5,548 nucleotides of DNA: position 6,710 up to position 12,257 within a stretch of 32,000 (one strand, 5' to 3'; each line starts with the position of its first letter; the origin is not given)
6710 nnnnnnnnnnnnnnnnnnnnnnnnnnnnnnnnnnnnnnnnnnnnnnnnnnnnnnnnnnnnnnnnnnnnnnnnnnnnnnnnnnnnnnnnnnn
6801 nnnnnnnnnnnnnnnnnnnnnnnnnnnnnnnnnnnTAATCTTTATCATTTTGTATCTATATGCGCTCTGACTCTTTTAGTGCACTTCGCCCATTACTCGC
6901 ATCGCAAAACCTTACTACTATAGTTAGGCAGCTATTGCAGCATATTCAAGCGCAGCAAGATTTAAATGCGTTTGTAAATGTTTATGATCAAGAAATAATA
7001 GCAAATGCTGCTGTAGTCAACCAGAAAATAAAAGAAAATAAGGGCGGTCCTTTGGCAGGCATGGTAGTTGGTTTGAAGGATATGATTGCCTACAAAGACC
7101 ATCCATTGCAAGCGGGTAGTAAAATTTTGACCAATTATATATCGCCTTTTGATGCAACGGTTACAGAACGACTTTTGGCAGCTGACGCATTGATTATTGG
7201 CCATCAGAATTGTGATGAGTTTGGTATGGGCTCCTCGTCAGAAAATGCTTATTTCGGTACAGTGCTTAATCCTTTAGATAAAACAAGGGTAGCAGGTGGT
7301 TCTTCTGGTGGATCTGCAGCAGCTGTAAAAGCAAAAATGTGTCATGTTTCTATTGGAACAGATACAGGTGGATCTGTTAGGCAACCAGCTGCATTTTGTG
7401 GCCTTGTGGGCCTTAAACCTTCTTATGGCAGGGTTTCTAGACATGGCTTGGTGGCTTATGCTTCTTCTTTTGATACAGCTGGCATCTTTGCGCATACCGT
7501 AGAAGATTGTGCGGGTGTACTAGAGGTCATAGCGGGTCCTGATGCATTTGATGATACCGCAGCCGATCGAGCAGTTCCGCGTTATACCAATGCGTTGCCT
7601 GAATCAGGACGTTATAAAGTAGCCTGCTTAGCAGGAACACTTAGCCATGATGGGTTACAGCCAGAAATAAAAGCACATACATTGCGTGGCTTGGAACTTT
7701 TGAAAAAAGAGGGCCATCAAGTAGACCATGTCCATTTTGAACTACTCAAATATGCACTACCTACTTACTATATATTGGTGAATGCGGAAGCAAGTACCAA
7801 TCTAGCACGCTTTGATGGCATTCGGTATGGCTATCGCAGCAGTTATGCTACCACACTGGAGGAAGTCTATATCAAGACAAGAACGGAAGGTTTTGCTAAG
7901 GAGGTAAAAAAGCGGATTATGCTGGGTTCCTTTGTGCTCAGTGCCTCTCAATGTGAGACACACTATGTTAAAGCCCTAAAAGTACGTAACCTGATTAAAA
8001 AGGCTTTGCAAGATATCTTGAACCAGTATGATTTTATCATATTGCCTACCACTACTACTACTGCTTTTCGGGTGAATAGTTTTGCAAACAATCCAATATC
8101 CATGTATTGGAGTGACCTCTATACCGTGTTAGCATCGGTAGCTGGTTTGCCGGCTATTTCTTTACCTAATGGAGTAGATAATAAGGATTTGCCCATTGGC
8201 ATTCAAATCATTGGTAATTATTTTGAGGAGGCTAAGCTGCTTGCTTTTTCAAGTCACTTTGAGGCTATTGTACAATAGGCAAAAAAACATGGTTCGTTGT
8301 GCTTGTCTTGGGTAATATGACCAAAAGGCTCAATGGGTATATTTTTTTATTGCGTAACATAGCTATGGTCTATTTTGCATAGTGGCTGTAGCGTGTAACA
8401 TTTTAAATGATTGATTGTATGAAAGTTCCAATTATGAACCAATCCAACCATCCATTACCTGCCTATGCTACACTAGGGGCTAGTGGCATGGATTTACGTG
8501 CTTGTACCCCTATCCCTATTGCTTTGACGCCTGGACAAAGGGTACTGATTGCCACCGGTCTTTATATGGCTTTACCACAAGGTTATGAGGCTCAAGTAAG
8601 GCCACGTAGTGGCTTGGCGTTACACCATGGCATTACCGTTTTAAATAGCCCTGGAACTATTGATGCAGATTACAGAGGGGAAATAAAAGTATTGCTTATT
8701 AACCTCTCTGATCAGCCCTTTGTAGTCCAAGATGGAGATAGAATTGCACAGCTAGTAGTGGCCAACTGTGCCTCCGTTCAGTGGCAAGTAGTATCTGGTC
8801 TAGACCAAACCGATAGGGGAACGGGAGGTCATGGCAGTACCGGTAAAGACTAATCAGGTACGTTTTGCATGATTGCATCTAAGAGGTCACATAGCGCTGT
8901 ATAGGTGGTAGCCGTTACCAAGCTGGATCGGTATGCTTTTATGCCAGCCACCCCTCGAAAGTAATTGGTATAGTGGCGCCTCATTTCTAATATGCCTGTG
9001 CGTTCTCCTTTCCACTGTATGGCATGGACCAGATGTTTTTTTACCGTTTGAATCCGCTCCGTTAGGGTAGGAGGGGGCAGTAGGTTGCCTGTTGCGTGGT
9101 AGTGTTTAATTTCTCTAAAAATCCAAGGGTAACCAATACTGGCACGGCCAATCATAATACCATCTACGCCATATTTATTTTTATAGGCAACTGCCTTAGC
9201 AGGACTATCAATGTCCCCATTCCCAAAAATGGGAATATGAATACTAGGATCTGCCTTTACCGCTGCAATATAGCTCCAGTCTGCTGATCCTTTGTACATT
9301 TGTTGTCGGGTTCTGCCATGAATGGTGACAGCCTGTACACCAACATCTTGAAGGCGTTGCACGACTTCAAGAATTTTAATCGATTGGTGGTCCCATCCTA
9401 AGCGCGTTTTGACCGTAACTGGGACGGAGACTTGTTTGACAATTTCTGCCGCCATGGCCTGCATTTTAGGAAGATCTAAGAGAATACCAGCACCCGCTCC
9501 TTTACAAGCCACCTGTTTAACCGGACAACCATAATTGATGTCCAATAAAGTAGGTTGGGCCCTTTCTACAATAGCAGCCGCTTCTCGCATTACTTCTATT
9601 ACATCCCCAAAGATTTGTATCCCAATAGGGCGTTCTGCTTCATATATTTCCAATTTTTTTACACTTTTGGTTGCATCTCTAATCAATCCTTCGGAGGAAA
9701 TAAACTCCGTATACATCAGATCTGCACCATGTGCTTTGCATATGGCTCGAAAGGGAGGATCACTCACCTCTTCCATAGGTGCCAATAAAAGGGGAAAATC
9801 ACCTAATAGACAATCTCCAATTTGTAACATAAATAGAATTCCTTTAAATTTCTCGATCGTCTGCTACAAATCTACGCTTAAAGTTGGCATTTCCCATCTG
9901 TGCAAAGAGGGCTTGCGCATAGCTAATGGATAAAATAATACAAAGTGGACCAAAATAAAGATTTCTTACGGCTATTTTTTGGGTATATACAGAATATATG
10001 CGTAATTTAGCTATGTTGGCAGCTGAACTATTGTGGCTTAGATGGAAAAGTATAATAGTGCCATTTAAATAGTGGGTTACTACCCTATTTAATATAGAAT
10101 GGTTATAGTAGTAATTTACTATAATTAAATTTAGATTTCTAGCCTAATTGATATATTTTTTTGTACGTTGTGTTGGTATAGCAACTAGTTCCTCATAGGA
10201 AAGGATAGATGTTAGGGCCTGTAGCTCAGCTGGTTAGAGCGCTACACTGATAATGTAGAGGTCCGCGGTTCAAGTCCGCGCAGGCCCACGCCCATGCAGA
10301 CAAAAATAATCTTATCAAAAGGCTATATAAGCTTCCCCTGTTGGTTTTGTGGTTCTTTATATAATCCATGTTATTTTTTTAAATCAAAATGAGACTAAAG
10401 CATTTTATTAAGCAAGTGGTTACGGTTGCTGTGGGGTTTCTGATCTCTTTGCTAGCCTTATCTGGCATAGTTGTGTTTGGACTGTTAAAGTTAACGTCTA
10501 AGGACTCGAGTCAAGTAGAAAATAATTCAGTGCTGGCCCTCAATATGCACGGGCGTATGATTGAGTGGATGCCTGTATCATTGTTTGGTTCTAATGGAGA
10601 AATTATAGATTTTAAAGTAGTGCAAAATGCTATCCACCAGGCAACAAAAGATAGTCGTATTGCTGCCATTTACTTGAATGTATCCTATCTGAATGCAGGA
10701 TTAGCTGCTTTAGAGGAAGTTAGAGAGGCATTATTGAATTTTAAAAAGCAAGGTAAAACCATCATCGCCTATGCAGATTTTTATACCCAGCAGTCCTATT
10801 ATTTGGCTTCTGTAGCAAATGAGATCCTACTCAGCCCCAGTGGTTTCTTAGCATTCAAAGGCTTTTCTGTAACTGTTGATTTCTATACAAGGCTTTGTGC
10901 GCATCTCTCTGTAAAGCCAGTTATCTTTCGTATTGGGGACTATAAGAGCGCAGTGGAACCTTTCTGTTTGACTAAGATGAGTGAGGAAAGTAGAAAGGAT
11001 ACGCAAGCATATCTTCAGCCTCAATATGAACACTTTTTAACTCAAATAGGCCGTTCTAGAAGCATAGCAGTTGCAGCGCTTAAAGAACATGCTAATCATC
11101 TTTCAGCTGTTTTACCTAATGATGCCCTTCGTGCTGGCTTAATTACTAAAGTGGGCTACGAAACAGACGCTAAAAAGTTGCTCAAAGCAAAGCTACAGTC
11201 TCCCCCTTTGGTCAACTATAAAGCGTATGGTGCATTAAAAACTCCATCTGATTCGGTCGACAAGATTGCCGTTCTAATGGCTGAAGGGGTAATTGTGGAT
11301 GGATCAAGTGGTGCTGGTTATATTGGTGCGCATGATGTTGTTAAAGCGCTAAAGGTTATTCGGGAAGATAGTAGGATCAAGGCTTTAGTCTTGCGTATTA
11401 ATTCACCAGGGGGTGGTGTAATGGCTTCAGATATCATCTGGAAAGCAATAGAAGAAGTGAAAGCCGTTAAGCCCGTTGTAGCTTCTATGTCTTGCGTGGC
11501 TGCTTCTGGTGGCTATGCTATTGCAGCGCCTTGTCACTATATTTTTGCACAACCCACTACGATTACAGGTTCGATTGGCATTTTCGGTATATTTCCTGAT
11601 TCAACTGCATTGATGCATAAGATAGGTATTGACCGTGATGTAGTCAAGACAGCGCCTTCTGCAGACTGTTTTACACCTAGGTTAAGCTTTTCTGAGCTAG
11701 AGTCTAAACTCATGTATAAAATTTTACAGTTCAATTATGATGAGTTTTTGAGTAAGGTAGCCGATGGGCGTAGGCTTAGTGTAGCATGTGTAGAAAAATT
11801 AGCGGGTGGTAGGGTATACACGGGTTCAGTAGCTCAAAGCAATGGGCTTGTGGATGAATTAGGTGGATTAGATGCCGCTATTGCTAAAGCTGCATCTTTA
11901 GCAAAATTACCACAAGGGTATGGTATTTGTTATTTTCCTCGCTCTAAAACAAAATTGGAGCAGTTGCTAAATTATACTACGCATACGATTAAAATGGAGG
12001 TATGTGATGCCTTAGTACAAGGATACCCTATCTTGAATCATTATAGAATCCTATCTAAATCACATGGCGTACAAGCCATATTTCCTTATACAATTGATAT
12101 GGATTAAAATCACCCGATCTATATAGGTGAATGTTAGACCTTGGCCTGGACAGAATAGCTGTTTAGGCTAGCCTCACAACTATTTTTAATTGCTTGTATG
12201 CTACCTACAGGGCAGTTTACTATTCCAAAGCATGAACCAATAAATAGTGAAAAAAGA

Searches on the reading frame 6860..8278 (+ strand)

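Call 33: search_protein_families(library=pfam, proteins=[window:6860-8278:+])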
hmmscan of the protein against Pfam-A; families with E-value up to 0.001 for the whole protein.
window:6860-8278:+ (472 aa): 1 family
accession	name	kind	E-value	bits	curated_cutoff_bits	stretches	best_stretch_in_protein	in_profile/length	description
PF01425.27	Amidase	-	8.4e-138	460.6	27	1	21-461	2-445/445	Amidase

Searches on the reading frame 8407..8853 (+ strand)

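Call 33: search_protein_families(library=pfam, proteins=[window:8407-8853:+])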
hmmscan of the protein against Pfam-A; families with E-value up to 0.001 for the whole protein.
window:8407-8853:+ (148 aa): 2 families
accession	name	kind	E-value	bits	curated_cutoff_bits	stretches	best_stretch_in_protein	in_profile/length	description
PF00692.24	dUTPase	-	4.1e-31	107.9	22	1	16-146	4-129/129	dUTPase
PF22769.1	DCD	-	6.3e-12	46.3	27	1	38-119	71-151/153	dCTP deaminase-like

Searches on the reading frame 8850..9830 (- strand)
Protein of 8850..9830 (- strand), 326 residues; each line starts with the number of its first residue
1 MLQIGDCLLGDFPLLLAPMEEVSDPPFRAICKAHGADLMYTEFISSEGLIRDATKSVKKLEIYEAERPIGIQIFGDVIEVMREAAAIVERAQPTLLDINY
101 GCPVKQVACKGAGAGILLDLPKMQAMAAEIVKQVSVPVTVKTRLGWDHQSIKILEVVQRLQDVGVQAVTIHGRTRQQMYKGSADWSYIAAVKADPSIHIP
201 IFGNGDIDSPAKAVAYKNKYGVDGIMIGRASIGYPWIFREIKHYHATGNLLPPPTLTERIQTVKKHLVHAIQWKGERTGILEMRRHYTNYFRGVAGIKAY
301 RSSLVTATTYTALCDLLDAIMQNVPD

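Call 33: search_protein_families(library=pfam, proteins=[window:8850-9830:-])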
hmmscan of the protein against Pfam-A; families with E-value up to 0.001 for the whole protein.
window:8850-9830:- (326 aa): 2 families
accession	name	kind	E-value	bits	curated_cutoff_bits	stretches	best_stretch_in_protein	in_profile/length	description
PF01207.24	Dus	-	5.9e-80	269.1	20.4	1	15-323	1-309/311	Dihydrouridine synthase (Dus)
PF13714.12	PEP_mutase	-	7.3e-06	26.2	31.5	1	112-194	46-131/240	Phosphoenolpyruvate phosphomutase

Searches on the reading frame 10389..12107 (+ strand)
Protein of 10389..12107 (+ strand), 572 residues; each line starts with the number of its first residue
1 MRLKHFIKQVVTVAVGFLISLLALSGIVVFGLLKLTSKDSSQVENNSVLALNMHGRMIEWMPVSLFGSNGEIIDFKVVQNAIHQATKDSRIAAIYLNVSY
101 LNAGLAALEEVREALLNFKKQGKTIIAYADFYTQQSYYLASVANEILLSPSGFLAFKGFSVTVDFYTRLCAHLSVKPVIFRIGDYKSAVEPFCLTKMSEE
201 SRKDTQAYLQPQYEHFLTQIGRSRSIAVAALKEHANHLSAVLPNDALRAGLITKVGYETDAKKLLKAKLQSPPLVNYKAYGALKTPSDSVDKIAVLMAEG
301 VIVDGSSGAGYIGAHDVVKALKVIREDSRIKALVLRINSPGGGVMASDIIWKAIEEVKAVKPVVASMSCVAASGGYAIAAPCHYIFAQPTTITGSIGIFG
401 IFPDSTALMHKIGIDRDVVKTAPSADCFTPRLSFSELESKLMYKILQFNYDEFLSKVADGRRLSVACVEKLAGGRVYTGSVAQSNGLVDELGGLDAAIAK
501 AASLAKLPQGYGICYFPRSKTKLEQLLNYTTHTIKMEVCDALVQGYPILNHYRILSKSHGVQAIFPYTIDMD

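Call 33: search_protein_families(library=pfam, proteins=[window:10389-12107:+])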
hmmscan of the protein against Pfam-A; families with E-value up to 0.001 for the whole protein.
window:10389-12107:+ (572 aa): 3 families
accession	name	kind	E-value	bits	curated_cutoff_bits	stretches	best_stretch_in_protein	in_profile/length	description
PF01343.23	Peptidase_S49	-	6.5e-66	221.5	24.9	2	356-507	2-153/154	Peptidase family S49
PF00574.28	CLP_protease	-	2.5e-05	24.7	20.2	1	313-380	29-94/182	Clp protease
PF01972.22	SDH_protease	-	0.00032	20.3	31.3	0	312-395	73-154/286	ClpP-like SDH-type serine proteinase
